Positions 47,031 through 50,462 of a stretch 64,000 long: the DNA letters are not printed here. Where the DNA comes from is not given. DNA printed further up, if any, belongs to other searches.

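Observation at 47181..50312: Producer-consumer fusion: YfhO-like GT-C glycosyltransferase domain fused to a Ppm1/DPM1-type polyprenyl-phosphate sugar synthase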

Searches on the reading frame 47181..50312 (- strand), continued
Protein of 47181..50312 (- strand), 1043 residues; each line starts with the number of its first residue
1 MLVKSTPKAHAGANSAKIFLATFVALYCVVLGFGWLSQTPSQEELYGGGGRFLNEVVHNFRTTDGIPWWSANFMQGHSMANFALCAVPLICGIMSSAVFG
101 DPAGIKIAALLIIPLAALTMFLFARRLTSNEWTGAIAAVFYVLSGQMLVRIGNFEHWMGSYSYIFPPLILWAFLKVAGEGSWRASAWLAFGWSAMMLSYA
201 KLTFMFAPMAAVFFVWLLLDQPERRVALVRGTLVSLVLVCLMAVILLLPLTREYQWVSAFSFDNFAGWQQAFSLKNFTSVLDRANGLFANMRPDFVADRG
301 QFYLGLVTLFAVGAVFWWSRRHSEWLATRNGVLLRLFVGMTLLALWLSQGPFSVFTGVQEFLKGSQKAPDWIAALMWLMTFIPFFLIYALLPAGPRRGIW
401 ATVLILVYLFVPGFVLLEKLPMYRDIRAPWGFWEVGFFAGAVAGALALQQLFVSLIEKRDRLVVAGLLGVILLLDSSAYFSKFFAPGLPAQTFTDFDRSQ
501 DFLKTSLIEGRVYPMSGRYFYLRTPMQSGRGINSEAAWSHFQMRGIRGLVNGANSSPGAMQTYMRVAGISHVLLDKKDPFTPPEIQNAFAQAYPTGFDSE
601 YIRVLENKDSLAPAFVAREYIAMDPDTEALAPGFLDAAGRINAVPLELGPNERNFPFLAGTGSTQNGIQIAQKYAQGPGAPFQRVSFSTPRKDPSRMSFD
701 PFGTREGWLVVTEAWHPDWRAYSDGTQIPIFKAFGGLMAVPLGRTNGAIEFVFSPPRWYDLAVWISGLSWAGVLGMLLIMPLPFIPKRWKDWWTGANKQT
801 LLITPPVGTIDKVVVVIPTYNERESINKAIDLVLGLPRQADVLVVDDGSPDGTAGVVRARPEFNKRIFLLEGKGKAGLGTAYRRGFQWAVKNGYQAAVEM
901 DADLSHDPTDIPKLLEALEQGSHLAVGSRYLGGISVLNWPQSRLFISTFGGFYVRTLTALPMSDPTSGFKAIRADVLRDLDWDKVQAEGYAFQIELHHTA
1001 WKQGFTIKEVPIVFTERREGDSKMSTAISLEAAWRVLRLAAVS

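Call 72: find_encoding_contigs(protein=P0120, flank=6000, max_places=3)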
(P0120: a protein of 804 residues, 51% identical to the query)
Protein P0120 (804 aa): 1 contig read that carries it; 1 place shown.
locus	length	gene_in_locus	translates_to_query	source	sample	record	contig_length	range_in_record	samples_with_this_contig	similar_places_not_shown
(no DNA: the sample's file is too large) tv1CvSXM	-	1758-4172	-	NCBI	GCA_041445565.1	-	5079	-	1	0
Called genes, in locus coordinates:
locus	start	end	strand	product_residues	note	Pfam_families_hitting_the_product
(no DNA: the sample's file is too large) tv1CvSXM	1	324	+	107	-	?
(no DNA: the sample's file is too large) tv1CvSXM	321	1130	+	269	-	PF04321:RmlD_sub_bind (weak)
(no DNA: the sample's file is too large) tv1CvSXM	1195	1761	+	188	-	PF13580:SIS_2, PF01380:SIS (faint)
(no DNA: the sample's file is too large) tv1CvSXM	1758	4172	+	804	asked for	-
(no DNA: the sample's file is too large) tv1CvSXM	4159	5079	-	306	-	?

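Call 84: find_encoding_contigs(protein=P0098, flank=7000, max_places=2)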
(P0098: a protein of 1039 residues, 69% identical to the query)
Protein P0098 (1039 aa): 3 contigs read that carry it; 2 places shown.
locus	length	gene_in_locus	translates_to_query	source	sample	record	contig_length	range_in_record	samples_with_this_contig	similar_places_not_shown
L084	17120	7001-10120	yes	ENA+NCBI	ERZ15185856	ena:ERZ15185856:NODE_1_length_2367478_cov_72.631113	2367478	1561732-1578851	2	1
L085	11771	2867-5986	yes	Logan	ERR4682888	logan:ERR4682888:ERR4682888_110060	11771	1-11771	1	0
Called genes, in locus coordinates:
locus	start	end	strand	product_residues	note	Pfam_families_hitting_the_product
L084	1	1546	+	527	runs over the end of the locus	PF00682:HMGL-like, PF22617:HCS_D2, PF08502:LeuA_dimer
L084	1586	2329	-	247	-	PF01551:Peptidase_M23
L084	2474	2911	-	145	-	PF22091:DUF6941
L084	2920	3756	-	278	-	PF02673:BacA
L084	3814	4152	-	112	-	PF00543:P-II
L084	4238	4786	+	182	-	PF09835:DUF2062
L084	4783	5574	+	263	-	PF01430:HSP33 (weak)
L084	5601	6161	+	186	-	PF02357:NusG, PF00467:KOW (weak)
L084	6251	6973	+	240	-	-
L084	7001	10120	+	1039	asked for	PF00535:Glycos_transf_2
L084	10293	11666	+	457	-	-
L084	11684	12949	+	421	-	PF08421:Methyltransf_13, PF13489:Methyltransf_23, PF08484:Methyltransf_14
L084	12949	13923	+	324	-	PF01370:Epimerase, PF04321:RmlD_sub_bind, PF16363:GDP_Man_Dehyd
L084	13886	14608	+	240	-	PF00535:Glycos_transf_2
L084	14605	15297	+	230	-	PF13489:Methyltransf_23, PF13649:Methyltransf_25, PF08241:Methyltransf_11, PF08242:Methyltransf_12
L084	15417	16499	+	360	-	PF01073:3Beta_HSD, PF01370:Epimerase, PF02719:Polysacc_synt_2 (weak), PF04321:RmlD_sub_bind, PF07993:NAD_binding_4, PF16363:GDP_Man_Dehyd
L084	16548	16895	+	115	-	PF05635:23S_rRNA_IVP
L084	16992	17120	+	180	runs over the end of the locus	-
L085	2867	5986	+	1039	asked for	PF00535:Glycos_transf_2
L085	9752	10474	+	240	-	PF00535:Glycos_transf_2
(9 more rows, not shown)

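Call 85: find_encoding_contigs(protein=P0114, flank=7000, max_places=2)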
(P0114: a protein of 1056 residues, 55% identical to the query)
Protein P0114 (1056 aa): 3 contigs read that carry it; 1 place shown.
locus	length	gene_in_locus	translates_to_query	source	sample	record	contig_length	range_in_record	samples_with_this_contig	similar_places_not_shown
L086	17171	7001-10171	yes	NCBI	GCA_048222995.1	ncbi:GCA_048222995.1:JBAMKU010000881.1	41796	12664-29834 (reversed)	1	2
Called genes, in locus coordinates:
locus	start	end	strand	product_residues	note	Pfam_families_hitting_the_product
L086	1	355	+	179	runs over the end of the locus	-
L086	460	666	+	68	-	-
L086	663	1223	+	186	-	-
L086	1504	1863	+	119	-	PF01850:PIN (weak)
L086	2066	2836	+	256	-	PF00535:Glycos_transf_2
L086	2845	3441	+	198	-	-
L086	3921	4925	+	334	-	-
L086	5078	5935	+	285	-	PF01370:Epimerase, PF04321:RmlD_sub_bind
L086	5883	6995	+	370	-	PF03706:LPG_synthase_TM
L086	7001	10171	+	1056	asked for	PF13231:PMT_2 (weak), PF09586:YfhO (faint), PF00535:Glycos_transf_2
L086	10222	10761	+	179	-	-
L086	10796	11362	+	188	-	PF13580:SIS_2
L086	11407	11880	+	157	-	PF04074:DUF386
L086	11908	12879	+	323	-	PF01073:3Beta_HSD, PF01370:Epimerase, PF04321:RmlD_sub_bind, PF16363:GDP_Man_Dehyd, PF07993:NAD_binding_4 (weak)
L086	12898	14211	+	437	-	PF00483:NTP_transferase, PF12804:NTP_transf_3, PF12710:HAD (faint), PF00702:Hydrolase, PF13242:Hydrolase_like, PF13419:HAD_2 (weak)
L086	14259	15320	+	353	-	PF01370:Epimerase, PF02719:Polysacc_synt_2 (weak), PF04321:RmlD_sub_bind, PF16363:GDP_Man_Dehyd, PF07993:NAD_binding_4 (weak)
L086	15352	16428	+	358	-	PF01073:3Beta_HSD (weak), PF01370:Epimerase, PF07993:NAD_binding_4 (weak), PF16363:GDP_Man_Dehyd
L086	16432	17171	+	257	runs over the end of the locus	PF13641:Glyco_tranf_2_3 (faint), PF00535:Glycos_transf_2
